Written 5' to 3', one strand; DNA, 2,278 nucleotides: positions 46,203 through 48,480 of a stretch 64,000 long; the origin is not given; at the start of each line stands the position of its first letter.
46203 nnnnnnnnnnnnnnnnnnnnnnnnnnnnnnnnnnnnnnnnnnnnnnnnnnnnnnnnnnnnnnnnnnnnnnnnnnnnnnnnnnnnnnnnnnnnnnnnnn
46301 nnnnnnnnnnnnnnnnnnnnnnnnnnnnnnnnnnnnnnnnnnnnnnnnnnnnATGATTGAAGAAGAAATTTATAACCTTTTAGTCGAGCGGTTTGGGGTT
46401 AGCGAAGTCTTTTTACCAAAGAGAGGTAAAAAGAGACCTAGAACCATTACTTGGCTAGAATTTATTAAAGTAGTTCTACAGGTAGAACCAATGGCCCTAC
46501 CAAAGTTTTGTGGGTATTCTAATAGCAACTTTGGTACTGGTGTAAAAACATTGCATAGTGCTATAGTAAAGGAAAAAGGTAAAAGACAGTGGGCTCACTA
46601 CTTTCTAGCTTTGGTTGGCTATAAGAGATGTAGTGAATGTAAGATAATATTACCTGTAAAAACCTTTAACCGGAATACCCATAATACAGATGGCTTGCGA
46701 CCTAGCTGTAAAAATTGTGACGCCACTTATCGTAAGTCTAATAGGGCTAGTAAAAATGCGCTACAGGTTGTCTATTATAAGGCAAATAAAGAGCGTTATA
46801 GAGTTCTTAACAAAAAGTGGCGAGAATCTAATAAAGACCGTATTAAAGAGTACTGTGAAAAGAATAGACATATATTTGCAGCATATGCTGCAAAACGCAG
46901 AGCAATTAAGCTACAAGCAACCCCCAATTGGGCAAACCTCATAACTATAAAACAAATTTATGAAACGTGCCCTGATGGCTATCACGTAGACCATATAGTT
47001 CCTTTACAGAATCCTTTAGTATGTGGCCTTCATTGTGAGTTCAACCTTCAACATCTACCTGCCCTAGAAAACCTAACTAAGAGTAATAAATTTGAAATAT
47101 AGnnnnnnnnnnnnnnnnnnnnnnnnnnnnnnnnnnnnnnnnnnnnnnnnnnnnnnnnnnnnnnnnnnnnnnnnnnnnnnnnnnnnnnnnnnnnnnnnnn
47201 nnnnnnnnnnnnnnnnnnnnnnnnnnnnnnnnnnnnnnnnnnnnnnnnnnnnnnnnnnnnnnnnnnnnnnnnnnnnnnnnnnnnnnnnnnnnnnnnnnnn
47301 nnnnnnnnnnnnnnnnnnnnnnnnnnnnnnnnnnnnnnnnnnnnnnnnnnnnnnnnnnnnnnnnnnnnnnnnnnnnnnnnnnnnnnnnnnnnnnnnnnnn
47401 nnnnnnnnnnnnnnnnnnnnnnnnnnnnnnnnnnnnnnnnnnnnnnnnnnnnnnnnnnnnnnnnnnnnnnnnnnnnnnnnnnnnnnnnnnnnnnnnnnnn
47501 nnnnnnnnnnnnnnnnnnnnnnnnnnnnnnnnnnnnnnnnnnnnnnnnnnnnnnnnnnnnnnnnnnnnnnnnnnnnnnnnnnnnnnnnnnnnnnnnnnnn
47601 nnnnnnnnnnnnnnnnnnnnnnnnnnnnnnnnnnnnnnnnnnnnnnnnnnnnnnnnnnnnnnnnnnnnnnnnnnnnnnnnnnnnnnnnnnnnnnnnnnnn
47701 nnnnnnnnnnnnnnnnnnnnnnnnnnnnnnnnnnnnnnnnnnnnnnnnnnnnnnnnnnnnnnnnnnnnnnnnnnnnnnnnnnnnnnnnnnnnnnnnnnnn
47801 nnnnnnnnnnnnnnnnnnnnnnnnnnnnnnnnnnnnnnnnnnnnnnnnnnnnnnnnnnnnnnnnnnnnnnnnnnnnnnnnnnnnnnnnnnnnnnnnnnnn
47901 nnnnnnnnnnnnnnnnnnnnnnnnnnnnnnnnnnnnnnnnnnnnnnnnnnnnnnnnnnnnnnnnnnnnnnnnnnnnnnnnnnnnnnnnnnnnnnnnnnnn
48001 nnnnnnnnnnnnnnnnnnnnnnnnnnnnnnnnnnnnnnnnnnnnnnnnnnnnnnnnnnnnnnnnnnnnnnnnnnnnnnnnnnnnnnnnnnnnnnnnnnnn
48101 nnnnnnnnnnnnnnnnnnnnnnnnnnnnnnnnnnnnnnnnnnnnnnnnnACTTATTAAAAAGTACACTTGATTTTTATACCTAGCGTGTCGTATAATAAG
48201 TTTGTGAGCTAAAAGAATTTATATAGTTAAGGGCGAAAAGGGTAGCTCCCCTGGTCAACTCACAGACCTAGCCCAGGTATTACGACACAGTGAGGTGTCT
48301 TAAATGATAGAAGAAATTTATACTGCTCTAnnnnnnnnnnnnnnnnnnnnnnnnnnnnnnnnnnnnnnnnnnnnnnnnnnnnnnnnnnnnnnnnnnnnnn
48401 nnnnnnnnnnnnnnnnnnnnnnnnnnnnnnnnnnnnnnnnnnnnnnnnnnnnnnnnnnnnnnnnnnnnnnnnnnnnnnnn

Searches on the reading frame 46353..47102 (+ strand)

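Call 17: search_protein_families(library=pfam, proteins=[window:46353-47102:+], max_evalue=0.01)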
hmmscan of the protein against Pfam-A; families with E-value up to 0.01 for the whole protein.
window:46353-47102:+ (249 aa): 0 families

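Call 58: search_protein_families(library=phrogs, proteins=[window:46353-47102:+], max_evalue=0.001)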
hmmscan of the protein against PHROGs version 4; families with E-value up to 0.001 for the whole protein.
window:46353-47102:+ (249 aa): 9 families
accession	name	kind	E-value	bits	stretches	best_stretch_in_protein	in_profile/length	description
phrog_1035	-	DNA, RNA and nucleotide metabolism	1.8e-18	68.3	1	88-248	61-215/271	endonuclease VII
phrog_26577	-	unknown function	1.3e-14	55.5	1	178-245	31-105/119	-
phrog_2340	-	DNA, RNA and nucleotide metabolism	1.6e-09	39.1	1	91-200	9-124/171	endonuclease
phrog_2633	-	DNA, RNA and nucleotide metabolism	1.4e-06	29.6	1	89-159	12-77/142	endonuclease VII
phrog_5558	-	moron, auxiliary metabolic gene and host takeover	5.1e-06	27.8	1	90-136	8-53/130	Lar-like restriction alleviation protein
phrog_12813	-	unknown function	1.5e-05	25.9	1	88-134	151-197/199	-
phrog_2255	-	DNA, RNA and nucleotide metabolism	4.9e-05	23.9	1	90-152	53-99/211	HNH endonuclease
phrog_5767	-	transcription regulation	0.00025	21.6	1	89-123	353-390/393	sigma factor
phrog_30859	-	unknown function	0.00038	22.2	1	91-173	3-85/117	-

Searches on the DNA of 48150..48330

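Call 16: search_rna_families(source=window, start=48150, end=48330, threshold=evalue, max_evalue=10, show_alignments=3)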
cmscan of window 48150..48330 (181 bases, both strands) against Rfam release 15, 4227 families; matches with E-value up to 10: 1.
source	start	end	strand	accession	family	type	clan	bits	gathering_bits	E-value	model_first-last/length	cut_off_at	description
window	48150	48234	+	RF04150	MIR2655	Gene; miRNA;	-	13.3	122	5.2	72-267/267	5'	MIR2655 microRNA precursor family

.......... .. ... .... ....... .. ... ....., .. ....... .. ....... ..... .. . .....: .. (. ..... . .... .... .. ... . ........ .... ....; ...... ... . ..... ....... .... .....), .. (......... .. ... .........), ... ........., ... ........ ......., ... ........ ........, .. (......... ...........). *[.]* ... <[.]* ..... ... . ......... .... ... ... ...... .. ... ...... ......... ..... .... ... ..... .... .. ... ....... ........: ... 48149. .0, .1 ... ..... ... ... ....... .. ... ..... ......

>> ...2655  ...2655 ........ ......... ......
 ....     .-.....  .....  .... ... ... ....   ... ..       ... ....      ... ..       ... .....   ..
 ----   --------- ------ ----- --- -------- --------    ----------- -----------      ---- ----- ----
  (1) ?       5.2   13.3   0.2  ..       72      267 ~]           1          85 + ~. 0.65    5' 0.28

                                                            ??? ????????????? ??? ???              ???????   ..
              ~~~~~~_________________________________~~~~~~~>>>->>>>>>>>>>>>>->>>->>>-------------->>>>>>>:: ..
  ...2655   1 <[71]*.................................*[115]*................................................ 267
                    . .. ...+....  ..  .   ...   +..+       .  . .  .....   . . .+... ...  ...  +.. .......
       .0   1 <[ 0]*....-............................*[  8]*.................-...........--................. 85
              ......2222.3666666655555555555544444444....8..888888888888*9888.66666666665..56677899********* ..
